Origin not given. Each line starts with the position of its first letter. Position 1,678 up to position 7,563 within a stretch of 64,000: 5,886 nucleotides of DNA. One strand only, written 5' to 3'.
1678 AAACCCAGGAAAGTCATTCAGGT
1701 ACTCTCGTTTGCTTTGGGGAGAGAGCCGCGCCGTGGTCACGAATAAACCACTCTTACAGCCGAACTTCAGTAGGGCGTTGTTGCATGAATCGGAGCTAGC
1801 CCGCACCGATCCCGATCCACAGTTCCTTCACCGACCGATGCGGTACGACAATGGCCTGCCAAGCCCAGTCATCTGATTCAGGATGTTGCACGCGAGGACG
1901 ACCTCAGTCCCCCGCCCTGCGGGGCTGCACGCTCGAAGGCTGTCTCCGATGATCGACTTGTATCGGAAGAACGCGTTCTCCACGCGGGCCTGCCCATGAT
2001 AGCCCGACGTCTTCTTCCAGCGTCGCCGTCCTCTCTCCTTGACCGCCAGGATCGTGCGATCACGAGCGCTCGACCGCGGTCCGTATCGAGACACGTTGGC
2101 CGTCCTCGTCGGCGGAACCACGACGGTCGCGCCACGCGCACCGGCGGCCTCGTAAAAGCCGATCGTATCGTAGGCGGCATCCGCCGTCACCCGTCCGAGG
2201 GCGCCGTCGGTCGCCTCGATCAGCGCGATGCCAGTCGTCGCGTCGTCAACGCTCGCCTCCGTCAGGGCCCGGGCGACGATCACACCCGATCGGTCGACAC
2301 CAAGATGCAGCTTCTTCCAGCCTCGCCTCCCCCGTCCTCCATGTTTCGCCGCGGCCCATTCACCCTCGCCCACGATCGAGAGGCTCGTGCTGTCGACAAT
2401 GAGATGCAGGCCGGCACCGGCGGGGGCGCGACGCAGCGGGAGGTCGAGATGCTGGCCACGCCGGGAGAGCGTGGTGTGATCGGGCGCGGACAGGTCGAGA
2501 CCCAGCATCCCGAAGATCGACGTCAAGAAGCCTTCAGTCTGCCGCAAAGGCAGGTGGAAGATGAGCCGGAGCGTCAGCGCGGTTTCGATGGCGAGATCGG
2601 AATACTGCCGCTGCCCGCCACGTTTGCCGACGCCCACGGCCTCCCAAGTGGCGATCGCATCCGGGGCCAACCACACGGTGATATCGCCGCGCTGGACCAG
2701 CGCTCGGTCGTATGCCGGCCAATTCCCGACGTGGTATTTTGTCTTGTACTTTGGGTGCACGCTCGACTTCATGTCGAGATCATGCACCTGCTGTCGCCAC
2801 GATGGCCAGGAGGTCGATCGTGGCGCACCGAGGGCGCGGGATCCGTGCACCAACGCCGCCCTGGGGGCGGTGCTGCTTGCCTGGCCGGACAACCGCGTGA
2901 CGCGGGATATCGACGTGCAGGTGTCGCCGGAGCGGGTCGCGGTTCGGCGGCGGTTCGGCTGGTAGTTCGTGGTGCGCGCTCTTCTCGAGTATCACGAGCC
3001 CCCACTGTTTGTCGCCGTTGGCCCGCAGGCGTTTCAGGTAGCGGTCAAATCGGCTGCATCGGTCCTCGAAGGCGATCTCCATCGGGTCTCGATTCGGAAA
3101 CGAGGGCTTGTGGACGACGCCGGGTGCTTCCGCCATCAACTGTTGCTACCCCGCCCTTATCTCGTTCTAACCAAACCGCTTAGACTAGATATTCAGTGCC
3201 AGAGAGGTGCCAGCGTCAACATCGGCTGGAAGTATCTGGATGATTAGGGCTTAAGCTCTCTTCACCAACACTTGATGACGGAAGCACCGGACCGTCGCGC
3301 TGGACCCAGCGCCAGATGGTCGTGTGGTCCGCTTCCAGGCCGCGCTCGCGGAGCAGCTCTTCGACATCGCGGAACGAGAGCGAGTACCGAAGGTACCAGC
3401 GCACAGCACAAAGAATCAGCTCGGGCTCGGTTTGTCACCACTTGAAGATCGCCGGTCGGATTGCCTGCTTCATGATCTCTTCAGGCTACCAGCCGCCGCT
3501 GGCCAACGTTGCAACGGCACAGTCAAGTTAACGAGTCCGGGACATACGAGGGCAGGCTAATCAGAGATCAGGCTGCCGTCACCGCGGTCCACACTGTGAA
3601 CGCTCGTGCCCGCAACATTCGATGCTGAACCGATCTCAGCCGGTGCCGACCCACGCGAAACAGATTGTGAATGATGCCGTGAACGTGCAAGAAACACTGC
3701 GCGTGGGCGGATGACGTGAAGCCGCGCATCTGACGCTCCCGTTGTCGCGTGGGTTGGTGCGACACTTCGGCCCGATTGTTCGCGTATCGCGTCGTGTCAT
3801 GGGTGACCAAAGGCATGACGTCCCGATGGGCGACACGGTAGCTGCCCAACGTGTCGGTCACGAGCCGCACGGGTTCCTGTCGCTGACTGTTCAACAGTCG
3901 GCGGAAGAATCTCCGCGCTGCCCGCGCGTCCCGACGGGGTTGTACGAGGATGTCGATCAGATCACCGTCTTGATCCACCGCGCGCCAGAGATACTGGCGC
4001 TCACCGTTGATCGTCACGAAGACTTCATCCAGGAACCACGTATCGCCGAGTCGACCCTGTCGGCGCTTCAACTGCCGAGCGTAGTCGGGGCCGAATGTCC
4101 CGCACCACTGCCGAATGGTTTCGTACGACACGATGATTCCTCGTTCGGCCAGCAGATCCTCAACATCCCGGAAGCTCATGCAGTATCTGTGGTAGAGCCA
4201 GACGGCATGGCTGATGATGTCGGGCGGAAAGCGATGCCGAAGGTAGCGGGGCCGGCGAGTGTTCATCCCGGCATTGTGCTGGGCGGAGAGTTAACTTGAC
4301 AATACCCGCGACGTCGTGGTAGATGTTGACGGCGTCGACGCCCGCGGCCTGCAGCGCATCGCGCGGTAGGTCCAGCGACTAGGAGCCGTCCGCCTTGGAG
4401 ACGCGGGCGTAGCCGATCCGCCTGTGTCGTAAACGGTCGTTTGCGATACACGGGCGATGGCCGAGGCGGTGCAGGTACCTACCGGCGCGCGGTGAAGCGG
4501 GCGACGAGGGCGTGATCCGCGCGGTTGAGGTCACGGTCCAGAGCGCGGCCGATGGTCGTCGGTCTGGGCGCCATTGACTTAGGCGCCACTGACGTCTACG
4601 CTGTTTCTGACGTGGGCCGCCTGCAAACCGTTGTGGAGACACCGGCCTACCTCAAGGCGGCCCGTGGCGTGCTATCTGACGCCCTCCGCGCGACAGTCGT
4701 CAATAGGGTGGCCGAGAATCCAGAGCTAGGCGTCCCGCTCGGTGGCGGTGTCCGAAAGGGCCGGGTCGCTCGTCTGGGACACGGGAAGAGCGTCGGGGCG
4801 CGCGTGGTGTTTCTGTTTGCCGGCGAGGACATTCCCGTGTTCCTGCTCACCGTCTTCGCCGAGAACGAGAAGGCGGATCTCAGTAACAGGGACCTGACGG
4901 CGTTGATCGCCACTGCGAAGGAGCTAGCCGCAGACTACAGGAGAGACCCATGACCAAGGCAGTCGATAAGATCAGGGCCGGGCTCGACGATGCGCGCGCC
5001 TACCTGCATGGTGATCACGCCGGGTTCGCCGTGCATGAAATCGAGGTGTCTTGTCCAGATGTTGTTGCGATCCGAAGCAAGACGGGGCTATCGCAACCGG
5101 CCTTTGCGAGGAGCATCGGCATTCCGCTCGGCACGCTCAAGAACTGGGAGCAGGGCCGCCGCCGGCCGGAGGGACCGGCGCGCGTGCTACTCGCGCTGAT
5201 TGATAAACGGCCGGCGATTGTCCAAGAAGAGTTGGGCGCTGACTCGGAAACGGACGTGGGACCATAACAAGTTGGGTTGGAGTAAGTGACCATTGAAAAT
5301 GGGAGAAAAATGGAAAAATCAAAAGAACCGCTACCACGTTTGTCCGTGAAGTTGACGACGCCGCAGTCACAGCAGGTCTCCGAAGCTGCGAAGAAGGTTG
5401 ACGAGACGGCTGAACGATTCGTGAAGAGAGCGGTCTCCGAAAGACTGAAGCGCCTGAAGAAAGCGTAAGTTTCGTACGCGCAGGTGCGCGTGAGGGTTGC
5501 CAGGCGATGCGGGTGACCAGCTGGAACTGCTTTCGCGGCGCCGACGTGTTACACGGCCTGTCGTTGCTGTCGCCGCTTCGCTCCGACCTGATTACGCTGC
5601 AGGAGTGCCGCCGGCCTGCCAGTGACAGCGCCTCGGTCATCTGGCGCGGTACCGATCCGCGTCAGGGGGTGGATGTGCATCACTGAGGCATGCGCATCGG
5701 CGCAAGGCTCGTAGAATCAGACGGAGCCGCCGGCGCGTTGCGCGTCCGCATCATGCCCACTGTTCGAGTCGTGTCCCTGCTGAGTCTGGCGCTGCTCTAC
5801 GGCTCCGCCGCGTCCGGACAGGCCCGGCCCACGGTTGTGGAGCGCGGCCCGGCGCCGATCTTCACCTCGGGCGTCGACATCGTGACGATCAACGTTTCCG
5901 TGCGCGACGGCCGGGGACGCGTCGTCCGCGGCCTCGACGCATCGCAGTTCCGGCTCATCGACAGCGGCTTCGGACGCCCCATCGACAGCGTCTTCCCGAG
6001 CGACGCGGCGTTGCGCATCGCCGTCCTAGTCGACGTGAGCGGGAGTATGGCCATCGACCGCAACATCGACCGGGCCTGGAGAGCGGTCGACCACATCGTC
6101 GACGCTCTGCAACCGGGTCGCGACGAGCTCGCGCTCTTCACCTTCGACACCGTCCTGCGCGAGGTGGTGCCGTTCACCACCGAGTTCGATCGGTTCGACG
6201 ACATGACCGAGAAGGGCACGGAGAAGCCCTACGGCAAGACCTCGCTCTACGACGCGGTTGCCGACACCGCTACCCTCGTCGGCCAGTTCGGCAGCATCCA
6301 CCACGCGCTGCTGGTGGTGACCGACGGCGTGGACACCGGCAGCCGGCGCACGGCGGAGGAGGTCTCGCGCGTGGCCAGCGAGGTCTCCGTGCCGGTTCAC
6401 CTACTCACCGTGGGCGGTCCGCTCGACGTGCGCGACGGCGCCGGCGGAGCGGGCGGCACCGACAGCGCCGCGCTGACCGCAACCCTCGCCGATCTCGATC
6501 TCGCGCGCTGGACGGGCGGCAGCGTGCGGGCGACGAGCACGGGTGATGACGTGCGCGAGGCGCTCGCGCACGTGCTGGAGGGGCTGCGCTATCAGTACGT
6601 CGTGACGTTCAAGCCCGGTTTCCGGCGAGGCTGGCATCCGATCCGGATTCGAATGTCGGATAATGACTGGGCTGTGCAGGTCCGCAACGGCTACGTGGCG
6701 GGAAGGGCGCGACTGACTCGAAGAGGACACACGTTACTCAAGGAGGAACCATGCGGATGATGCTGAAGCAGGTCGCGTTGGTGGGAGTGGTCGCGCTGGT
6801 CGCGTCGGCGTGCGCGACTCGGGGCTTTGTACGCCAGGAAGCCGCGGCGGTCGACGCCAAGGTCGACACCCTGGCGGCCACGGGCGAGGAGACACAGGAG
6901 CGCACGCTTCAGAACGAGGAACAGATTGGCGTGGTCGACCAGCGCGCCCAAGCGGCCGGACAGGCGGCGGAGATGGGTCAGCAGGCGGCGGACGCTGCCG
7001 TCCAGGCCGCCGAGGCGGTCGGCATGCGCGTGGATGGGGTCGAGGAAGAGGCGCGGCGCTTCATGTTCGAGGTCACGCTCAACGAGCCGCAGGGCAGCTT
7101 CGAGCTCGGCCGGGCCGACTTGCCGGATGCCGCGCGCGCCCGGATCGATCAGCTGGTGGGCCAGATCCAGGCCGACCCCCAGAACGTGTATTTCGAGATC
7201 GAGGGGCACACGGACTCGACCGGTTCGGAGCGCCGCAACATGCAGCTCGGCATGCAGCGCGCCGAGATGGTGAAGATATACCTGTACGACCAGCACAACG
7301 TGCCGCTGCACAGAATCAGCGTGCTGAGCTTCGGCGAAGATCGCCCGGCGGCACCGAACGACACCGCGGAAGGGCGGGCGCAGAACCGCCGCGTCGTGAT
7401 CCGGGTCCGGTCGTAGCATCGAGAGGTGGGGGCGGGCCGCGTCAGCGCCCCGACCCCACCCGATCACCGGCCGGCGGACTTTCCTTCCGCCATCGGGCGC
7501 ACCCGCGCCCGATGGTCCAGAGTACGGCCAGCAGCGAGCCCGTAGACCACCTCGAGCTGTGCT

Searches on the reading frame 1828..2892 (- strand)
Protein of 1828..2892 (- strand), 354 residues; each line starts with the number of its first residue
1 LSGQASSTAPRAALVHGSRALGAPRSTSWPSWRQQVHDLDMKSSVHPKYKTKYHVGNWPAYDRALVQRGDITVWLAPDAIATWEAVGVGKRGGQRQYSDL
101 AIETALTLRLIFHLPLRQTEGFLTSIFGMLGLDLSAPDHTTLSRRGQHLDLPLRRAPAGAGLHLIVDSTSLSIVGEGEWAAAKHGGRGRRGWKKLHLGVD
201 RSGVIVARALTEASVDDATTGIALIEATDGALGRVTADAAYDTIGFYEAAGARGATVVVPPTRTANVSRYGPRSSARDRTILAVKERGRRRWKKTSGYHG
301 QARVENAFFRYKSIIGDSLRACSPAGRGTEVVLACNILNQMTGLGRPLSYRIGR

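Call 32: search_protein_families(library=pfam, proteins=[window:1828-2892:-])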
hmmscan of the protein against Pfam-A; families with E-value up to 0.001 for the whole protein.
window:1828-2892:- (354 aa): 2 families
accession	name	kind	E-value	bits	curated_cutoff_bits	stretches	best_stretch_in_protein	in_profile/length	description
PF13737.12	DDE_Tnp_1_5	-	7.5e-34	117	28.1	1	66-176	1-112/112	Transposase DDE domain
PF01609.27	DDE_Tnp_1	-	6.3e-21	75.5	23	1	162-338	5-198/200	Transposase DDE domain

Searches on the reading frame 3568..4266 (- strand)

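Call 32: search_protein_families(library=pfam, proteins=[window:3568-4266:-])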
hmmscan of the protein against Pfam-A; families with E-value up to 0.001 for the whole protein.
window:3568-4266:- (232 aa): 2 families
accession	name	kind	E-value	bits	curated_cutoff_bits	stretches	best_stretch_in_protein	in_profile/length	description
PF13610.12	DDE_Tnp_IS240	-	1e-34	120.1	27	1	75-204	2-137/139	DDE domain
PF03050.20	DDE_Tnp_IS66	-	0.00025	21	23.1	1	13-146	4-141/284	Transposase IS66 family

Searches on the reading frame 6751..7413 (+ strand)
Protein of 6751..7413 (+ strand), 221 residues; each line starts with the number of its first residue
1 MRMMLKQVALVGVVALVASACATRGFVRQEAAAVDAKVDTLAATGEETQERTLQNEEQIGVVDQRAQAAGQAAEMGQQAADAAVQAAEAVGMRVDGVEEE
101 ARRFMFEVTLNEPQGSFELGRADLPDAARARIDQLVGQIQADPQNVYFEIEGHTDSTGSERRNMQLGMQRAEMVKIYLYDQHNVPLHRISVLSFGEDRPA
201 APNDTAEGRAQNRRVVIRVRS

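Call 32: search_protein_families(library=pfam, proteins=[window:6751-7413:+])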
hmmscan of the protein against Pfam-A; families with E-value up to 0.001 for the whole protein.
window:6751-7413:+ (221 aa): 1 family
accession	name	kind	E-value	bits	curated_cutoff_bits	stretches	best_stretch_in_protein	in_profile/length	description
PF00691.25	OmpA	-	7.5e-20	71.5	27.2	1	117-213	2-98/98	OmpA family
